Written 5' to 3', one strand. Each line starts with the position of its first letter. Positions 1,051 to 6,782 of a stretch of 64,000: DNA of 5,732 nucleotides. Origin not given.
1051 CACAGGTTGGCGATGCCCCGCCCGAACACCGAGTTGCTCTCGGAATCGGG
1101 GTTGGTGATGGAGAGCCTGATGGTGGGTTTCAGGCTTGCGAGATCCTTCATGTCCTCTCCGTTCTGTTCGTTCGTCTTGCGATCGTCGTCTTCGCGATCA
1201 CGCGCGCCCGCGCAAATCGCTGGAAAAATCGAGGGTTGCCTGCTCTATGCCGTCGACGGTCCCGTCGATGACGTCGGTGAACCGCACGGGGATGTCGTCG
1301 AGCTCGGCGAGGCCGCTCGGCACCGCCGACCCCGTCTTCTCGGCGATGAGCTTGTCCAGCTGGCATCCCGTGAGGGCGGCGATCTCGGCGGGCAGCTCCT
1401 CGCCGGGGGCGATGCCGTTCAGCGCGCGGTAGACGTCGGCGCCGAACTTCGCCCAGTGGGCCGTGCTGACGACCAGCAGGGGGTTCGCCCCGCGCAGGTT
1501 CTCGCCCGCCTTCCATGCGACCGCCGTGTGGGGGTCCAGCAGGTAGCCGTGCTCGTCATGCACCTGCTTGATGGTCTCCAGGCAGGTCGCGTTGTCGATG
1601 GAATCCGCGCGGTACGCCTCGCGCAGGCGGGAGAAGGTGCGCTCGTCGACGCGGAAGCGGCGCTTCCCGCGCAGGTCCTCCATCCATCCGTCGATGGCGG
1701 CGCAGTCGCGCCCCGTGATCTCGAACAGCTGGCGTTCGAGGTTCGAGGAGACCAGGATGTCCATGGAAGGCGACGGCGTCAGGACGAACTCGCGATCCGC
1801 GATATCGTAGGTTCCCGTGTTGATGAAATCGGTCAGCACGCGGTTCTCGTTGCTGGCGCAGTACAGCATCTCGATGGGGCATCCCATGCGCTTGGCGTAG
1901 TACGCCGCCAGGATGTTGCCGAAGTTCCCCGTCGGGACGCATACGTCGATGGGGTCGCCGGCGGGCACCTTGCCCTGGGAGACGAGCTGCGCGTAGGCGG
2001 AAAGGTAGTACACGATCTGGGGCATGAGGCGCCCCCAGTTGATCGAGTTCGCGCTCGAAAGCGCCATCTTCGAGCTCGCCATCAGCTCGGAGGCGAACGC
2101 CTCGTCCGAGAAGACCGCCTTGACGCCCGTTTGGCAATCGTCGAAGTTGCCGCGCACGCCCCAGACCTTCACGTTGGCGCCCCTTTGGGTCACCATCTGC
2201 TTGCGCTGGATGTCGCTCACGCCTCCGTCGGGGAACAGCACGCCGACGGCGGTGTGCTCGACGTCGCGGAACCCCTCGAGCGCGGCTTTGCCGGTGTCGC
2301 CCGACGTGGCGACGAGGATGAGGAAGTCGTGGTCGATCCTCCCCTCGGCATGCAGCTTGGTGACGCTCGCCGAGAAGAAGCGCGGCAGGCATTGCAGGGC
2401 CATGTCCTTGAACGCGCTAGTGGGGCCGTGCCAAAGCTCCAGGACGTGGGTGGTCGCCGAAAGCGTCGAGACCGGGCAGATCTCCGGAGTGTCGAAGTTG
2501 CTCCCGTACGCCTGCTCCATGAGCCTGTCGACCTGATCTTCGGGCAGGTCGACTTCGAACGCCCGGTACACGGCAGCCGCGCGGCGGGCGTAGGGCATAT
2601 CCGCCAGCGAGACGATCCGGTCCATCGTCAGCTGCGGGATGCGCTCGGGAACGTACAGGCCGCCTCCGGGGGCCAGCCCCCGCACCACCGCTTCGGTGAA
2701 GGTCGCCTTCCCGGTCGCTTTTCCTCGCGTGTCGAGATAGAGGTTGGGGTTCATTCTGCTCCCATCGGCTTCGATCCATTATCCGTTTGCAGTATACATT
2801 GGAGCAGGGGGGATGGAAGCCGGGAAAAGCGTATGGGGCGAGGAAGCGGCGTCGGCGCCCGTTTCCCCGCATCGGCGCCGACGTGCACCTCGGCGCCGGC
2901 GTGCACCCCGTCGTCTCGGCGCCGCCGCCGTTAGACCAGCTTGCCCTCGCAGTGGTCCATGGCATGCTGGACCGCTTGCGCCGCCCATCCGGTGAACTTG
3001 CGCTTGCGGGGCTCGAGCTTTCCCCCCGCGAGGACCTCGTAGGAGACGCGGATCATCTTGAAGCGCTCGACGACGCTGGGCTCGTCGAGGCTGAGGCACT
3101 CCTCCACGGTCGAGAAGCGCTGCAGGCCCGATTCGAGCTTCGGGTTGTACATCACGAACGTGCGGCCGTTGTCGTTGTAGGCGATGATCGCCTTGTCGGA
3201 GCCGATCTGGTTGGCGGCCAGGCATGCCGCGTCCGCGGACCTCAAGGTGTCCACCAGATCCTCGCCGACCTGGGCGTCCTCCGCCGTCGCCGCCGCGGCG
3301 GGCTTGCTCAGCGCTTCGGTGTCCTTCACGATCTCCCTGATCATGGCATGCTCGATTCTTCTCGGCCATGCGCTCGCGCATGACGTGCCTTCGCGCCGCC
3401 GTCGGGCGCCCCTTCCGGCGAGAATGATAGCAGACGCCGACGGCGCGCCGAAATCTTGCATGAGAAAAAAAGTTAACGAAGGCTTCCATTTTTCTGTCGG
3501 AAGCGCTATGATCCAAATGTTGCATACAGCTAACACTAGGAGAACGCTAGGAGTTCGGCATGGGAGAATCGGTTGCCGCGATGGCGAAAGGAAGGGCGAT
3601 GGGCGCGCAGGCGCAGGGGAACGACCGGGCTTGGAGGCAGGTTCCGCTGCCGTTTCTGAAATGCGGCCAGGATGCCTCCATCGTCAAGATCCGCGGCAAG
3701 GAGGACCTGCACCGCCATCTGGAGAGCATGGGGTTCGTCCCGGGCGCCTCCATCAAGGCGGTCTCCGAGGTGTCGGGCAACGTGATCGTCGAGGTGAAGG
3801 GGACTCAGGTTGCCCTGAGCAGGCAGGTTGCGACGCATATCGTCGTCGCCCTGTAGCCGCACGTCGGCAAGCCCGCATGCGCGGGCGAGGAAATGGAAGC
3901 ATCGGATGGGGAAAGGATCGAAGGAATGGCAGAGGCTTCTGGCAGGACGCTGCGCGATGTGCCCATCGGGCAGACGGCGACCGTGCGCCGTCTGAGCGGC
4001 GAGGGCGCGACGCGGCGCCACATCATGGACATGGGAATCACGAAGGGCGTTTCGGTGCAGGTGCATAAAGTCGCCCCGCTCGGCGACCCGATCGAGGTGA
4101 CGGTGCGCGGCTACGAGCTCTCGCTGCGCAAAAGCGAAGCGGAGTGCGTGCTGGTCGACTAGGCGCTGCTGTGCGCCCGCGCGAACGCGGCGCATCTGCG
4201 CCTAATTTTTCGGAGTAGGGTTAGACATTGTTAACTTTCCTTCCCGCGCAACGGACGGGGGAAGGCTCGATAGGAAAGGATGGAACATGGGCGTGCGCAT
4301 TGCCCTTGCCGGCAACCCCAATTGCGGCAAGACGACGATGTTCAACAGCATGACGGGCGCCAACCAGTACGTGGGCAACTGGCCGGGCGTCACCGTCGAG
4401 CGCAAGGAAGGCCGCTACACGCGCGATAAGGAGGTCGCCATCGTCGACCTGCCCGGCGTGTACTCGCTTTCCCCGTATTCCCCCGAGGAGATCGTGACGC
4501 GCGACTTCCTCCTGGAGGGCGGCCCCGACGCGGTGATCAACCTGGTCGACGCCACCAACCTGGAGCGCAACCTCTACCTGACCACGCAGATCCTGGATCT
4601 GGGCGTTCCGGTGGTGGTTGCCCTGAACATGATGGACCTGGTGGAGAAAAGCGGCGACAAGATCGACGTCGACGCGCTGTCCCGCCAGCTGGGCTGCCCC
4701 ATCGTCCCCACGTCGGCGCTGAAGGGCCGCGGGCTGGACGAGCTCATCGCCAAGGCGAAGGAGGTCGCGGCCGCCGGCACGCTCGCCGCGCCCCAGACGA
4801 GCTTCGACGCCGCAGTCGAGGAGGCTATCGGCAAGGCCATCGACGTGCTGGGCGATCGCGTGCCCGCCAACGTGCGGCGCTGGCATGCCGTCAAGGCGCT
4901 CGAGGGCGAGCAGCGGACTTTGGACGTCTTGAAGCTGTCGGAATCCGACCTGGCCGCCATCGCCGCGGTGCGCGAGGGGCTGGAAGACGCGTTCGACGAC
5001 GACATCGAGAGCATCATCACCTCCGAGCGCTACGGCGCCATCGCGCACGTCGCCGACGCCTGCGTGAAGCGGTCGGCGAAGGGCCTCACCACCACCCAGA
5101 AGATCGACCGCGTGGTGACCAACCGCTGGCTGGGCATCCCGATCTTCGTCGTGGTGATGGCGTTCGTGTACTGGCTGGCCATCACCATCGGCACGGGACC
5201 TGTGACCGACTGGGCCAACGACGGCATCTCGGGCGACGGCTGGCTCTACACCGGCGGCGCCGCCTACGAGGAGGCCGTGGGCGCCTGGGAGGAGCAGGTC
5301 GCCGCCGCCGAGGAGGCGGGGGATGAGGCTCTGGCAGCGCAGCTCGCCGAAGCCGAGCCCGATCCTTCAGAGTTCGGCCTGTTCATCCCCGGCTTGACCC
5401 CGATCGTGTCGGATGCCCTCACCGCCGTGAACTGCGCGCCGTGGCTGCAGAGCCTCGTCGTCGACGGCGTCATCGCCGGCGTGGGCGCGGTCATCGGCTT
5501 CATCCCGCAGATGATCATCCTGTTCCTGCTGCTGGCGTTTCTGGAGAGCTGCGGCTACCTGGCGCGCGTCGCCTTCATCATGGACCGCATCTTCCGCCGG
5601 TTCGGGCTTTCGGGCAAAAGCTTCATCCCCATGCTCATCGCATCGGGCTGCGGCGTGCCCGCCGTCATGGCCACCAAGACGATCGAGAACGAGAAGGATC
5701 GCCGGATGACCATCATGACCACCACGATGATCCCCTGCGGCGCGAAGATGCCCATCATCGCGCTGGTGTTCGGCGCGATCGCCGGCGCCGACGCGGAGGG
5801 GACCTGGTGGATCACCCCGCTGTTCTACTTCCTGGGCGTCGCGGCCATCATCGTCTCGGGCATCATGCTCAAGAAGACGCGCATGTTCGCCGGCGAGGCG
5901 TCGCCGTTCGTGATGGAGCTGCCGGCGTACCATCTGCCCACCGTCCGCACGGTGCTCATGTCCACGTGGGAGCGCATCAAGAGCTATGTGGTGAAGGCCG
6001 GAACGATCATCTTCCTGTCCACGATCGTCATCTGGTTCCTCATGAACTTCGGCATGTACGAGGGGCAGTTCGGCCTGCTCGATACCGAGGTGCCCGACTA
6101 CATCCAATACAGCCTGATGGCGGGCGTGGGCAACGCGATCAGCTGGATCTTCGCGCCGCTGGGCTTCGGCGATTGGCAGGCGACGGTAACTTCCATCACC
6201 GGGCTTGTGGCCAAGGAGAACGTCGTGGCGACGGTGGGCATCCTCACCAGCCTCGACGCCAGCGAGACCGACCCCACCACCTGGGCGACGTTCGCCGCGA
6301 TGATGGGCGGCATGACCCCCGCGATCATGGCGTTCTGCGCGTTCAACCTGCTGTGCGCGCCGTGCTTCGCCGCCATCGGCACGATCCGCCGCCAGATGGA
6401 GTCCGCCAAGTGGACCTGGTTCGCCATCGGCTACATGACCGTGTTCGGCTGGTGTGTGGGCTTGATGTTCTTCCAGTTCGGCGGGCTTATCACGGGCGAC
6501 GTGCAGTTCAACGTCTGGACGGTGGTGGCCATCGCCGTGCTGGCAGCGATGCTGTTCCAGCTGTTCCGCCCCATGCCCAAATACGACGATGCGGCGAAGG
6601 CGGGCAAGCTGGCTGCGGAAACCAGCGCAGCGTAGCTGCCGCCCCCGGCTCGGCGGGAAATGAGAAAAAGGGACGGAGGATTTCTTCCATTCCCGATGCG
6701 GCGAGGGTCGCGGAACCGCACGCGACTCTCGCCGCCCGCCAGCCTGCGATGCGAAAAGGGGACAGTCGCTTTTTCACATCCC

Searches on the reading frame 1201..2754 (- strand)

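Call 54: search_protein_families(library=pfam, proteins=[window:1201-2754:-], max_evalue=0.00001)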
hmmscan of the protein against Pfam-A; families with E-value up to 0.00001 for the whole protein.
window:1201-2754:- (518 aa): 2 families
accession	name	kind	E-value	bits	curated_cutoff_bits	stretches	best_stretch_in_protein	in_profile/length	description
PF14821.11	Thr_synth_N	-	5.6e-18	65.3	25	1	6-83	2-79/79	Threonine synthase N terminus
PF00291.31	PALP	-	1.2e-09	38.4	35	1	108-419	30-276/295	Pyridoxal-phosphate dependent enzyme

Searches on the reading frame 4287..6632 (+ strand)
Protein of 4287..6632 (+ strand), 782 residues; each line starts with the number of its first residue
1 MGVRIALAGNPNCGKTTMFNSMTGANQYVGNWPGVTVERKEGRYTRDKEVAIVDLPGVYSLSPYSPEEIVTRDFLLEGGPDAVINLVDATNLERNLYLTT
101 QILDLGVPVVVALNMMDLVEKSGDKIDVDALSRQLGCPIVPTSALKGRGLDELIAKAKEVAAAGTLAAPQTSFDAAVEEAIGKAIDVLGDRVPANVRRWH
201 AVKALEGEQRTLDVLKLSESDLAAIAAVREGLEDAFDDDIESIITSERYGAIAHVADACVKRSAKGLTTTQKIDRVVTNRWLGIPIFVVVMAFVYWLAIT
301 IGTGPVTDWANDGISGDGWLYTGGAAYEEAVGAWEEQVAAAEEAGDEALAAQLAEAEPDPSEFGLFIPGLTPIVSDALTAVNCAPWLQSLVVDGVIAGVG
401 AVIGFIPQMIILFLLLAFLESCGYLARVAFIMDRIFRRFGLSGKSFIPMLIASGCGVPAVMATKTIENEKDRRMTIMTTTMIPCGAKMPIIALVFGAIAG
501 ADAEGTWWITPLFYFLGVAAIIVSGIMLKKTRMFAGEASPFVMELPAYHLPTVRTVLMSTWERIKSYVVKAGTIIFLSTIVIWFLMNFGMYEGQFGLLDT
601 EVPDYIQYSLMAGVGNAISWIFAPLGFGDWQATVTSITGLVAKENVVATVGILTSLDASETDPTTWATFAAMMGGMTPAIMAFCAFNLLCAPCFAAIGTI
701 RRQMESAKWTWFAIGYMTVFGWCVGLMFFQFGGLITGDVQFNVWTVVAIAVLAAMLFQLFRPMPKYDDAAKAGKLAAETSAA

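Call 54: search_protein_families(library=pfam, proteins=[window:4287-6632:+], max_evalue=0.00001)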
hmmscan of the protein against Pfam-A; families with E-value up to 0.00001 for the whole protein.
window:4287-6632:+ (782 aa): 5 families
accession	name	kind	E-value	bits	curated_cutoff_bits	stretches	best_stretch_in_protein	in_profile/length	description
PF02421.24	FeoB_N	-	1.8e-68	229.4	27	1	4-156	2-155/156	Ferrous iron transport protein B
PF07670.19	Gate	-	2e-32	112.1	29.6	2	403-497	2-103/104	Nucleoside recognition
PF07664.17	FeoB_C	-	4.8e-20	71.5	26.6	1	512-563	3-54/54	Ferrous iron transport protein B C terminus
PF17910.6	FeoB_Cyto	-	1.9e-18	67.1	23.4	1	173-261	1-90/90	FeoB cytosolic helical domain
PF01926.29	MMR_HSR1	-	5.1e-18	65.7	21.9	1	4-114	1-112/113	50S ribosome-binding GTPase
